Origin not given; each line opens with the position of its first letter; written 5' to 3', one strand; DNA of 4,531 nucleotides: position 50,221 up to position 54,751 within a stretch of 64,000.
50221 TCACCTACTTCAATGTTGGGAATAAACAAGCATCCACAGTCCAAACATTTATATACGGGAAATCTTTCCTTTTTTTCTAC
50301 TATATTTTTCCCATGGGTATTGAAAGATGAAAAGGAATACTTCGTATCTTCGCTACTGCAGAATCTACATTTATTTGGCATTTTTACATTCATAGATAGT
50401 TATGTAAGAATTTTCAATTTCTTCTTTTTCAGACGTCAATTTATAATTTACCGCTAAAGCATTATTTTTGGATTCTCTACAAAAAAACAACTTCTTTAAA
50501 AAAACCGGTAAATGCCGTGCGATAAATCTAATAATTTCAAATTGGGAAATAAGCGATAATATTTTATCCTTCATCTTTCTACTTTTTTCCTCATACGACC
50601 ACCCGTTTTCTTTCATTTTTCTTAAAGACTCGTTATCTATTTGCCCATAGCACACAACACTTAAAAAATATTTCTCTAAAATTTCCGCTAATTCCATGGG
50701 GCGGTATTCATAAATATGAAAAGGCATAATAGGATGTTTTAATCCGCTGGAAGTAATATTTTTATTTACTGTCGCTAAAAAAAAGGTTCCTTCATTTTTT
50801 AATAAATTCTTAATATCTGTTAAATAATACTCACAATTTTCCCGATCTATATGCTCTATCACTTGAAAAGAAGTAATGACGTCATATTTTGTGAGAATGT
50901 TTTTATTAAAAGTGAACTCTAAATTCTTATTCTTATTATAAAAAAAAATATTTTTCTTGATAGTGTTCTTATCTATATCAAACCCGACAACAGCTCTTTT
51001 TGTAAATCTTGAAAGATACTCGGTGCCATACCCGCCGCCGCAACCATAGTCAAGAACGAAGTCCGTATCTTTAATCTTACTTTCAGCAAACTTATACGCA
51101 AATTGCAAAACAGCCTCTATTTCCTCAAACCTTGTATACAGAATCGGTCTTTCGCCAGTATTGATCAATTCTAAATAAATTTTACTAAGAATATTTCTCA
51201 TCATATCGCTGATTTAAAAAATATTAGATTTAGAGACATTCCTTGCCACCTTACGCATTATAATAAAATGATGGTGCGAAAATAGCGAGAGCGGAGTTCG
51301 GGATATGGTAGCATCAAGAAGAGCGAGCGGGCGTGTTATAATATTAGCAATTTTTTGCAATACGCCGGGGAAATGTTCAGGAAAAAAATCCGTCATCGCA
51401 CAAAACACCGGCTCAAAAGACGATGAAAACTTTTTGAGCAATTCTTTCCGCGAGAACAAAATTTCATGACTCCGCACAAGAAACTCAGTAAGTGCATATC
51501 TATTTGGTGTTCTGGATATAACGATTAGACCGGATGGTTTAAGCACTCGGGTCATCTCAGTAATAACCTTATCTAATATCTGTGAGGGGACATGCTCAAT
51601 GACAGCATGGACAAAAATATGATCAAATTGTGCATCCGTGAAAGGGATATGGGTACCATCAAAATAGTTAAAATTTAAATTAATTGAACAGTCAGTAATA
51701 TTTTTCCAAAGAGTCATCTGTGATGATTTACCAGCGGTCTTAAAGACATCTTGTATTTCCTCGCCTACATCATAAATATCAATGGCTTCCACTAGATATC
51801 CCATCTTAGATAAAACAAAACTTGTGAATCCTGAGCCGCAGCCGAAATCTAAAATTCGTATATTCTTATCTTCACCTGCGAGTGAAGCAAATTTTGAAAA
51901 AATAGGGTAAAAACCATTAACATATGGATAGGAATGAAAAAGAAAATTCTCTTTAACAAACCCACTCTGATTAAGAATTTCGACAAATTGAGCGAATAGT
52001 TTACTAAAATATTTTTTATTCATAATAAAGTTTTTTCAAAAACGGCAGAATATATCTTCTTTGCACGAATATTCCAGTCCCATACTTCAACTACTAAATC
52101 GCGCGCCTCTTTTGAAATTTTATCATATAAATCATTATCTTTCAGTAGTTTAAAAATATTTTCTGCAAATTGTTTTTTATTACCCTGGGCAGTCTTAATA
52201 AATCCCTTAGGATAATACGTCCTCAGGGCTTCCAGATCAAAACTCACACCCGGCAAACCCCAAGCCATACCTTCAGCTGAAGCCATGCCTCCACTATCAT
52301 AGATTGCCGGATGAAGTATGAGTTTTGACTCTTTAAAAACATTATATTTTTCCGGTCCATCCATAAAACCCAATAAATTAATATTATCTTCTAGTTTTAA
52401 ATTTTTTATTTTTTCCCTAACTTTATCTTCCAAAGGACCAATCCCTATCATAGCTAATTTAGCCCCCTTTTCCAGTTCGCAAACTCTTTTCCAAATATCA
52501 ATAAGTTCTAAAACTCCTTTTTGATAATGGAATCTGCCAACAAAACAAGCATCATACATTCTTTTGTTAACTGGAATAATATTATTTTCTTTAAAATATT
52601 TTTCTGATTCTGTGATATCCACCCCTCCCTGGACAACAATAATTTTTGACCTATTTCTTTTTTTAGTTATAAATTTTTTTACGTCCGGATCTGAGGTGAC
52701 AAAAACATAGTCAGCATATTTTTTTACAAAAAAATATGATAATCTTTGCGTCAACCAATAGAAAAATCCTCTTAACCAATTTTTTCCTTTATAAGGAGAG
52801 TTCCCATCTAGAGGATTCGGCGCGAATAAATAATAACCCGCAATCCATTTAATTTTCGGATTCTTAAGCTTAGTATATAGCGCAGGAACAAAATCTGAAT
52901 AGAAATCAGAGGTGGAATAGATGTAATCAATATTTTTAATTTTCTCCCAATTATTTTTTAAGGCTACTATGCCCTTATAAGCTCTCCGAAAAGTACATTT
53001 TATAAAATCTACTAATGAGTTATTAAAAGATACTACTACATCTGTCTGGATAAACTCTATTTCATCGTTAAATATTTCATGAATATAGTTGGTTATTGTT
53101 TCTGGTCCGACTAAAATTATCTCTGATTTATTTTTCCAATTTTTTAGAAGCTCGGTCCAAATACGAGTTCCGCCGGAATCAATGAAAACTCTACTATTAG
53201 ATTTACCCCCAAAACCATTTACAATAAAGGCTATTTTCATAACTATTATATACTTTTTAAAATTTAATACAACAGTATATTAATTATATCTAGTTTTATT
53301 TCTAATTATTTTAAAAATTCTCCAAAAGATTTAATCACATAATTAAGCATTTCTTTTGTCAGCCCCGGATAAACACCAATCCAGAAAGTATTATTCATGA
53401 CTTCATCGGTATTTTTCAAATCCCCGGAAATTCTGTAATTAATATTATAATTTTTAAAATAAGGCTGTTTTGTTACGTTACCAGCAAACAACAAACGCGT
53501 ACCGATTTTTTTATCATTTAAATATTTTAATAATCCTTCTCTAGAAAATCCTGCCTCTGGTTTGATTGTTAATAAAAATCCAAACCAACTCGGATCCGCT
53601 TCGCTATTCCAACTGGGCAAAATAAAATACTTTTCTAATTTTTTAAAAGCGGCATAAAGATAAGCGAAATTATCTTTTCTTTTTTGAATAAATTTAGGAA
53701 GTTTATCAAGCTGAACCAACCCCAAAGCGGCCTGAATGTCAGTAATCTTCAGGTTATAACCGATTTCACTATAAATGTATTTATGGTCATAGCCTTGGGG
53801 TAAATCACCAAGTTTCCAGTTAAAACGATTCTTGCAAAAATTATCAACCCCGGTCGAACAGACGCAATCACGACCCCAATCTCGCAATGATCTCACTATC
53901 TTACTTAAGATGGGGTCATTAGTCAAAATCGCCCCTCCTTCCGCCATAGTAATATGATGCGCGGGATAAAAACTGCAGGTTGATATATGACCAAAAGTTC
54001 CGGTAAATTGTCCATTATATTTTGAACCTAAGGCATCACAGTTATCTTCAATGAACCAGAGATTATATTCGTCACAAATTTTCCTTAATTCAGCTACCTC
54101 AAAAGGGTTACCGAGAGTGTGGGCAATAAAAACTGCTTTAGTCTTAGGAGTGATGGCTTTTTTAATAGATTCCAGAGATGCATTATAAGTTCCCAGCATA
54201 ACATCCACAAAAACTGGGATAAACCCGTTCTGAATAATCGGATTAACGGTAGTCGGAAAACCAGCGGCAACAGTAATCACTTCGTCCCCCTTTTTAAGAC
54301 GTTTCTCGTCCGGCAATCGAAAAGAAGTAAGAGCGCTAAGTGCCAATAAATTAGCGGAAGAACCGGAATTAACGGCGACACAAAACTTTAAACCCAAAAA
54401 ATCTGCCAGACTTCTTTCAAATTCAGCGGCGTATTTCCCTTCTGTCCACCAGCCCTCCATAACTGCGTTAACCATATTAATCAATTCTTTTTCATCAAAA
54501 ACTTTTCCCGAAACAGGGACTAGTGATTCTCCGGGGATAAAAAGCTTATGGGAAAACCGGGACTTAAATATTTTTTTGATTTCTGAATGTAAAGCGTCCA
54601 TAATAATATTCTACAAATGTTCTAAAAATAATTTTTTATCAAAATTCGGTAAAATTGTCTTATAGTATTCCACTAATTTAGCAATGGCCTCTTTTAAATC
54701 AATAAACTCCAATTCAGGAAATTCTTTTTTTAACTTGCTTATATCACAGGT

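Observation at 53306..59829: Predicted CDP-activated branched-chain 3,6-dideoxyhexose (yersiniose-like) pathway in a CPR-like genome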

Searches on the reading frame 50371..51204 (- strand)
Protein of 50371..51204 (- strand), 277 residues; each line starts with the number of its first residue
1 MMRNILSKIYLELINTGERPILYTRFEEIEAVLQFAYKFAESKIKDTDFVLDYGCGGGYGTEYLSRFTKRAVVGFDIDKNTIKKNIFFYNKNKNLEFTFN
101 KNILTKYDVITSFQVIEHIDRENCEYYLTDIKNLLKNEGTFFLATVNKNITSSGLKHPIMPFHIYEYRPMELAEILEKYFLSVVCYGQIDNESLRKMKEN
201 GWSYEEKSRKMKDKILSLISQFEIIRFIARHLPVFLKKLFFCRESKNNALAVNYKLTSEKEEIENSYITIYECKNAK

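Call 3: search_protein_families(library=pfam, proteins=[window:50371-51204:-])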
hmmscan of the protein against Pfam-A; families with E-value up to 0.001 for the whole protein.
window:50371-51204:- (277 aa): 7 families
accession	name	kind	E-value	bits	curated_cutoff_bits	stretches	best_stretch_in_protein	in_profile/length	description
PF13489.12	Methyltransf_23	-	3.2e-15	56.7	27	1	40-183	16-161/164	Methyltransferase domain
PF08242.18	Methyltransf_12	-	1.4e-09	38.9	30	1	51-141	1-98/98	Methyltransferase domain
PF08241.18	Methyltransf_11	-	1.5e-09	38.8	21.2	1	51-143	1-95/95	Methyltransferase domain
PF13847.12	Methyltransf_31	-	7e-09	35.9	27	1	47-149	4-121/145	Methyltransferase domain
PF13649.12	Methyltransf_25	-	9.2e-09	36.3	27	1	50-139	1-97/97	Methyltransferase domain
PF02353.26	CMAS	-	4.9e-08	33.1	27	1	41-149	57-170/273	Mycolic acid cyclopropane synthetase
PF05724.17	TPMT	-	0.00024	21.3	26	0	50-166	41-172/218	Thiopurine S-methyltransferase (TPMT)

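Call 4: search_protein_families(library=ncbifam, proteins=[window:50371-51204:-])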
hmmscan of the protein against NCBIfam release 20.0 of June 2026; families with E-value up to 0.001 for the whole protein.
window:50371-51204:- (277 aa): 9 families
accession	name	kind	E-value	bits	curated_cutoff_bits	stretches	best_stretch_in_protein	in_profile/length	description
TIGR01983.1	UbiG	equivalog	1.3e-15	57.4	102.95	1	25-210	29-216/228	bifunctional 2-polyprenyl-6-hydroxyphenol methylase/3-demethylubiquinol 3-O-methyltransferase UbiG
NF008686.0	PRK11705.1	equivalog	7e-11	41.8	400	1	44-153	165-275/383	cyclopropane fatty acyl phospholipid synthase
NF053839.1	CPFASynBruc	equivalog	6.7e-08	31.9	600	1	42-152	170-285/410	cyclopropane fatty acid synthase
NF053511.1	tRNA_U34_MnmM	equivalog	3.7e-06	26.6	135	1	31-85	2-58/183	tRNA 5-(aminomethyl)-2-thiouridylate-methyltransferase MnmM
NF043040.1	corrin_prot_MT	hypoth_equivalog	2e-05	24.1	180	1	39-144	34-148/216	corrinoid protein-associated methyltransferase CpaM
NF045667.1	MTase_DVU1556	equivalog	3.3e-05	23.4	155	1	43-85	19-61/213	DVU_1556 family methyltransferase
TIGR02072.1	BioC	equivalog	0.00012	21.9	184.95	1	47-148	35-137/244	malonyl-ACP O-methyltransferase BioC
TIGR02021.1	BchM-ChlM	equivalog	0.00069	19.1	158.9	0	49-144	57-156/218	magnesium protoporphyrin IX methyltransferase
NF002463.0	PRK01683.1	equivalog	0.00075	19.2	297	0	22-84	8-70/258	trans-aconitate 2-methyltransferase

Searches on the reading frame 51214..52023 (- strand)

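Call 3: search_protein_families(library=pfam, proteins=[window:51214-52023:-])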
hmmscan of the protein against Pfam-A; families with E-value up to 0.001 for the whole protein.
window:51214-52023:- (269 aa): 9 families
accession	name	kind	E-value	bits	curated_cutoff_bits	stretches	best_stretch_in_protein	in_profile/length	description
PF08241.18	Methyltransf_11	-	2.2e-15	57.5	21.2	1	58-169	1-95/95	Methyltransferase domain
PF13649.12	Methyltransf_25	-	2.3e-13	51.1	27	1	57-165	1-97/97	Methyltransferase domain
PF13847.12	Methyltransf_31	-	1.6e-12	47.8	27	1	52-177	2-114/145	Methyltransferase domain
PF13489.12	Methyltransf_23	-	7.5e-12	45.7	27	1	42-175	10-121/164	Methyltransferase domain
PF01209.24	Ubie_methyltran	-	1.3e-06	28.4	20.1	1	48-169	42-151/233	ubiE/COQ5 methyltransferase family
PF03848.20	TehB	-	1.5e-06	28.3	20.4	1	53-169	30-132/193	Tellurite resistance protein TehB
PF08242.18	Methyltransf_12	-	8.5e-06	26.9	30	1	58-167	1-98/98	Methyltransferase domain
PF01135.25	PCMT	-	2e-05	24.9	20.3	1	52-152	72-162/210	Protein-L-isoaspartate(D-aspartate) O-methyltransferase (PCMT)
PF05724.17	TPMT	-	0.00041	20.5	26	1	38-169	22-156/218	Thiopurine S-methyltransferase (TPMT)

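Call 4: search_protein_families(library=ncbifam, proteins=[window:51214-52023:-])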
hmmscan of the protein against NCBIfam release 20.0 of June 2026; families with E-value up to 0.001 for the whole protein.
window:51214-52023:- (269 aa): 30 families (the best 25 are shown)
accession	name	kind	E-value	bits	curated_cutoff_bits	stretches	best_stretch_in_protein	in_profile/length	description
TIGR01983.1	UbiG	equivalog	4.7e-12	45.7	102.95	1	53-177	49-158/228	bifunctional 2-polyprenyl-6-hydroxyphenol methylase/3-demethylubiquinol 3-O-methyltransferase UbiG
TIGR02072.1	BioC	equivalog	3.3e-10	40.2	184.95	1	51-171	32-134/244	malonyl-ACP O-methyltransferase BioC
NF045667.1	MTase_DVU1556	equivalog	6.1e-10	38.9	155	1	45-170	14-120/213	DVU_1556 family methyltransferase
NF040539.1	AST_met_ArsM_2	exception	3.3e-09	37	240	1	52-169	55-163/262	putative arsinothricin biosynthesis methyltransferase ArsM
NF041536.1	ArsM_DUF2284_UU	exception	3.9e-09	35.4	575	1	48-170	71-181/459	arsenite methyltransferase/DUF2284 domain selenoprotein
NF045649.1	2X_seleno_MduS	exception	5.8e-09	35.4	380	1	55-171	43-149/338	methyltransferase domain-containing selenoprotein MduS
NF001453.0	PRK00312.1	equivalog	1e-08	35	188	1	48-153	75-167/217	protein-L-isoaspartate(D-aspartate) O-methyltransferase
TIGR01934.1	MenG_MenH_UbiE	subfamily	7.1e-08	32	158.35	1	45-170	31-142/223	ubiquinone/menaquinone biosynthesis methyltransferase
NF041537.1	ArsM_AhpD_UU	exception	8.9e-08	31.3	510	1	53-170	76-181/345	arsenite methyltransferase/AhpD domain selenoprotein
NF043040.1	corrin_prot_MT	hypoth_equivalog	3.9e-07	29.7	180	1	53-170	41-148/216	corrinoid protein-associated methyltransferase CpaM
NF041255.1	mycofact_MftM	equivalog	4.4e-07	29.5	200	1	37-162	126-234/289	mycofactocin oligosaccharide methyltransferase MftM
NF045882.1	PLipidMtase_Leg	equivalog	4.7e-07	29.8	390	1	52-203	41-174/207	phospholipid N-methyltransferase PmtA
NF008823.0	PRK11873.1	subfamily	7e-07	29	263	1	56-178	80-190/272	arsenite methyltransferase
NF047649.1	MTase_UXPK_star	exception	7.8e-07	28.4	460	1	56-169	80-181/283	methyltransferase/UXPK-star double selenoprotein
NF008992.0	PRK12335.1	equivalog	9.3e-07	28.3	303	1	43-169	112-225/289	SAM-dependent methyltransferase TehB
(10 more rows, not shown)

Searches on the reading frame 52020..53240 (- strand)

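Call 3: search_protein_families(library=pfam, proteins=[window:52020-53240:-])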
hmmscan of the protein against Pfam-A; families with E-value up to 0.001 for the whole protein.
window:52020-53240:- (406 aa): 2 families
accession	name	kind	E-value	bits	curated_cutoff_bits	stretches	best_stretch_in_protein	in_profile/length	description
PF00534.26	Glycos_transf_1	-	6e-26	91.4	26.4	1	223-380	10-170/172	Glycosyl transferases group 1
PF13692.12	Glyco_trans_1_4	-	6.1e-20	72.4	27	1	231-368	4-142/142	Glycosyl transferases group 1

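Call 4: search_protein_families(library=ncbifam, proteins=[window:52020-53240:-])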
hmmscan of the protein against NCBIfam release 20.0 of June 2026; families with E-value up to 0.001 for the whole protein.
window:52020-53240:- (406 aa): 26 families (the best 25 are shown)
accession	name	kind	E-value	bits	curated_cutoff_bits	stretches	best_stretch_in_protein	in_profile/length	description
TIGR03999.1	thiol_BshA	equivalog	4.9e-16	58.6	273.7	1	194-403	163-372/375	N-acetyl-alpha-D-glucosaminyl L-malate synthase BshA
NF038295.1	EPS_HpsP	equivalog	7.1e-13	48.3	550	1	197-398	175-382/388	hormogonium polysaccharide biosynthesis glycosyltransferase HpsP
TIGR04063.1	stp3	hypoth_equivalog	1.5e-12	47.1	442.05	1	158-294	141-279/397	TIGR04063 family PEP-CTERM/XrtA system glycosyltransferase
NF041876.1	EPS_EpsE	equivalog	5.3e-12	45.7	400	1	194-395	182-388/389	exopolysaccharide biosynthesis GT4 family glycosyltransferase EpsE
TIGR02149.1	glgA_Coryne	subfamily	1.1e-09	37.9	302.4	1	195-398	166-385/391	glycogen synthase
NF041010.1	glycosy_Agl16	equivalog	1.3e-09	37.4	575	1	174-397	132-345/352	glycosylation protein Agl16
NF007396.0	PRK09922.1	equivalog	6.3e-08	31.9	385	1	218-335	170-290/361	lipopolysaccharide 1,6-galactosyltransferase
NF046085.1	XrtY_assoc_Gly1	equivalog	7.3e-08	31.7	400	1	178-394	163-375/387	XrtY-associated glycosyltransferase XYAG1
NF047881.1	glyco_SdgB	exception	1.1e-07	30.9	800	1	187-337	284-428/496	serine-aspartate repeat adhesin O-glycosyltransferase SdgB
NF047880.1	glyco_SdgA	exception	1.2e-07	30.7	800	1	207-381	298-469/488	serine-aspartate repeat adhesin O-glycosyltransferase SdgA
NF050063.1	ProtGlycPglJ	equivalog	6.7e-07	28.8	500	1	176-306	145-267/363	N-acetylgalactosamine-N,N'-diacetylbacillosaminyl-diphospho-undecaprenol 4-alpha-N-acetylgalactosaminyltransferase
NF053787.1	GlcN_PG_synth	equivalog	1.1e-06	27.7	480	1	205-397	171-353/361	N-acetylglucosaminyl phosphatidylglycerol synthase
TIGR04005.1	wcaL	equivalog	1.9e-06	27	537.6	1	194-333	193-333/406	colanic acid biosynthesis glycosyltransferase WcaL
NF049988.1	MGlcDAGSynMgs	equivalog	4.1e-06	26.4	400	1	222-386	207-371/398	alpha-monoglucosyldiacylglycerol synthase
NF047684.1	TeichurnBiosyTuaC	equivalog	4.7e-06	25.8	550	1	211-397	204-383/391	teichuronic acid biosynthesis protein TuaC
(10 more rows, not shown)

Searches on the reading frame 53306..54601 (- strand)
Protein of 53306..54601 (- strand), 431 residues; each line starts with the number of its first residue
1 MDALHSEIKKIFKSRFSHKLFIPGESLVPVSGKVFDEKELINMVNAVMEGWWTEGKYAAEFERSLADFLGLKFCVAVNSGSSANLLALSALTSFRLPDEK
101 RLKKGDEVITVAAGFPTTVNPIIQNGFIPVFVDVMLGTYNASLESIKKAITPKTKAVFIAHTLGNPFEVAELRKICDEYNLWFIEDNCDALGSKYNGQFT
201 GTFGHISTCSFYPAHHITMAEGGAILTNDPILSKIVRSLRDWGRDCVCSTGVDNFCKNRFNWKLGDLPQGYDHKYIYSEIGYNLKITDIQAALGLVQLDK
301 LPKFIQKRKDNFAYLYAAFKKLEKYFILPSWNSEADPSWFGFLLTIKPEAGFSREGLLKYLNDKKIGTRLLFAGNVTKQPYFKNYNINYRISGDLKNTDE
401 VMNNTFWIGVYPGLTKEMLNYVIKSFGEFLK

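Call 3: search_protein_families(library=pfam, proteins=[window:53306-54601:-])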
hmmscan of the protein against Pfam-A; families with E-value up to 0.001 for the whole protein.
window:53306-54601:- (431 aa): 3 families
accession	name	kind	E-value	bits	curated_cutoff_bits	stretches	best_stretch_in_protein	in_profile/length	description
PF01041.23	DegT_DnrJ_EryC1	-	2.5e-99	333.3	19.8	1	37-425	4-358/360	DegT/DnrJ/EryC1/StrS aminotransferase family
PF00266.25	Aminotran_5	-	3.9e-05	23.2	21.5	1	94-193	84-182/371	Aminotransferase class-V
PF01053.26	Cys_Met_Meta_PP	-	8.1e-05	21.8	27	1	60-176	56-160/381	Cys/Met metabolism PLP-dependent enzyme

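Call 4: search_protein_families(library=ncbifam, proteins=[window:53306-54601:-])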
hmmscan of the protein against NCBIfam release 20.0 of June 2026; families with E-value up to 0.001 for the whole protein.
window:53306-54601:- (431 aa): 13 families
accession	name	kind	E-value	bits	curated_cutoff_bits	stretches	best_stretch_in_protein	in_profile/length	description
NF011936.0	PRK15407.1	equivalog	3.1e-207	688.5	423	1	6-430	15-436/440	lipopolysaccharide biosynthesis protein RfbH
TIGR03588.1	PseC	equivalog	9.4e-63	212.4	423.5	1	31-426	5-376/380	UDP-4-amino-4,6-dideoxy-N-acetyl-beta-L-altrosamine transaminase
TIGR04181.1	NHT_00031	hypoth_equivalog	1.2e-54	185.6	420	2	33-240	6-221/359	LegC family aminotransferase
NF008658.2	PRK11658.1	equivalog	1.5e-50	171.9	631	1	27-428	4-375/379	UDP-4-amino-4-deoxy-L-arabinose aminotransferase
NF008687.0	PRK11706.1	equivalog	2e-41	142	375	1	34-429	8-373/375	dTDP-4-amino-4,6-dideoxygalactose transaminase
TIGR04427.1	PLP_DesI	equivalog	5.1e-34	118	650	2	34-247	28-232/390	dTDP-4-dehydro-6-deoxyglucose aminotransferase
TIGR02379.1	ECA_wecE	subfamily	5.6e-33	114.2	434.85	1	101-428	67-373/376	dTDP-4-amino-4,6-dideoxy-D-glucose transaminase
NF005817.0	PRK07683.1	equivalog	5.6e-05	22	575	1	101-169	109-176/387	aminotransferase A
NF004770.0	PRK06108.1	subfamily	8.8e-05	21.5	422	1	57-186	74-209/396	pyridoxal phosphate-dependent aminotransferase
NF006003.0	PRK08133.1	equivalog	0.00014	20.7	522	1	60-188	70-189/396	O-succinylhomoserine sulfhydrylase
NF005816.0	PRK07682.1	equivalog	0.00016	20.4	620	1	61-200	71-215/390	aminotransferase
TIGR01326.1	OAH_OAS_sulfhy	subfamily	0.00025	19.9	495.1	1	61-176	62-165/418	O-acetylhomoserine aminocarboxypropyltransferase/cysteine synthase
NF006488.0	PRK08912.1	equivalog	0.00059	18.9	498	1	102-166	108-171/387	aminotransferase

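Call 10: search_solved_structures(query=window:53306-54601:-, max_evalue=1e-10, show_alignments=1)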
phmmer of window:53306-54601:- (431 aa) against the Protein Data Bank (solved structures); distinct sequences matched with E-value up to 1e-10: 55.
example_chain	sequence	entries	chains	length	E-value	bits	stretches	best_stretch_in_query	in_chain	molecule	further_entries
3bcx_A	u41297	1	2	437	1.2e-163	548.1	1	14-430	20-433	CDP-6-deoxy-L-threo-D-glycero-4-hexulose-3-dehydrase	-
3bb8_A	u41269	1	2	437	2.2e-162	543.9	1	14-430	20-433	CDP-4-keto-6-deoxy-D-glucose-3-dehydrase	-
2gms_A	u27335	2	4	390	2.1e-58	201.3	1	29-411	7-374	Putative pyridoxamine 5-phosphate-dependent dehydrase, Wbdk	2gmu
3b8x_A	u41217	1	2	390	2e-57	198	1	29-411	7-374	Pyridoxamine 5-phosphate-dependent dehydrase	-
2r0t_A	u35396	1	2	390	3.3e-57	197.3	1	29-411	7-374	Pyridoxamine 5-phosphate-dependent dehydrase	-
3gr9_A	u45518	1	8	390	7.6e-57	196.1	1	29-411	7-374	ColD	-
7b0m_AAA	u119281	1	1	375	8.2e-48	166.4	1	52-245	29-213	Sugar aminotransferase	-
9wvy_A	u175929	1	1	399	8.2e-46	159.8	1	30-310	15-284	Putative NDP-4-keto-6-deoxyglucose-3-dehydratase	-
7b0d_A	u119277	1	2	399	4.8e-44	154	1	39-244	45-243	Glutamine--scyllo-inositol transaminase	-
3frk_A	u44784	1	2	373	5.9e-35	124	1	49-244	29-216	QdtB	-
1mdo_A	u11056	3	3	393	3.3e-33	118.3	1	28-383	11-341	ArnB aminotransferase | UDP-4-amino-4-deoxy-L-arabinose--oxoglutarate aminotransferase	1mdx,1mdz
4oca_A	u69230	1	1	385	4.1e-33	117.9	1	28-383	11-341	UDP-4-amino-4-deoxy-L-arabinose--oxoglutarate aminotransferase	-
2fn6_A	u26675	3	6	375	8.1e-33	117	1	37-243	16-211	AMINOTRANSFERASE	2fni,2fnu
3bn1_A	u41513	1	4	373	5e-32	114.3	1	48-245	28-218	Perosamine synthetase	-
2c7t_A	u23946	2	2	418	5.1e-32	114.3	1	47-372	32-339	GLUTAMINE-2-DEOXY-SCYLLO-INOSOSE AMINOTRANSFERASE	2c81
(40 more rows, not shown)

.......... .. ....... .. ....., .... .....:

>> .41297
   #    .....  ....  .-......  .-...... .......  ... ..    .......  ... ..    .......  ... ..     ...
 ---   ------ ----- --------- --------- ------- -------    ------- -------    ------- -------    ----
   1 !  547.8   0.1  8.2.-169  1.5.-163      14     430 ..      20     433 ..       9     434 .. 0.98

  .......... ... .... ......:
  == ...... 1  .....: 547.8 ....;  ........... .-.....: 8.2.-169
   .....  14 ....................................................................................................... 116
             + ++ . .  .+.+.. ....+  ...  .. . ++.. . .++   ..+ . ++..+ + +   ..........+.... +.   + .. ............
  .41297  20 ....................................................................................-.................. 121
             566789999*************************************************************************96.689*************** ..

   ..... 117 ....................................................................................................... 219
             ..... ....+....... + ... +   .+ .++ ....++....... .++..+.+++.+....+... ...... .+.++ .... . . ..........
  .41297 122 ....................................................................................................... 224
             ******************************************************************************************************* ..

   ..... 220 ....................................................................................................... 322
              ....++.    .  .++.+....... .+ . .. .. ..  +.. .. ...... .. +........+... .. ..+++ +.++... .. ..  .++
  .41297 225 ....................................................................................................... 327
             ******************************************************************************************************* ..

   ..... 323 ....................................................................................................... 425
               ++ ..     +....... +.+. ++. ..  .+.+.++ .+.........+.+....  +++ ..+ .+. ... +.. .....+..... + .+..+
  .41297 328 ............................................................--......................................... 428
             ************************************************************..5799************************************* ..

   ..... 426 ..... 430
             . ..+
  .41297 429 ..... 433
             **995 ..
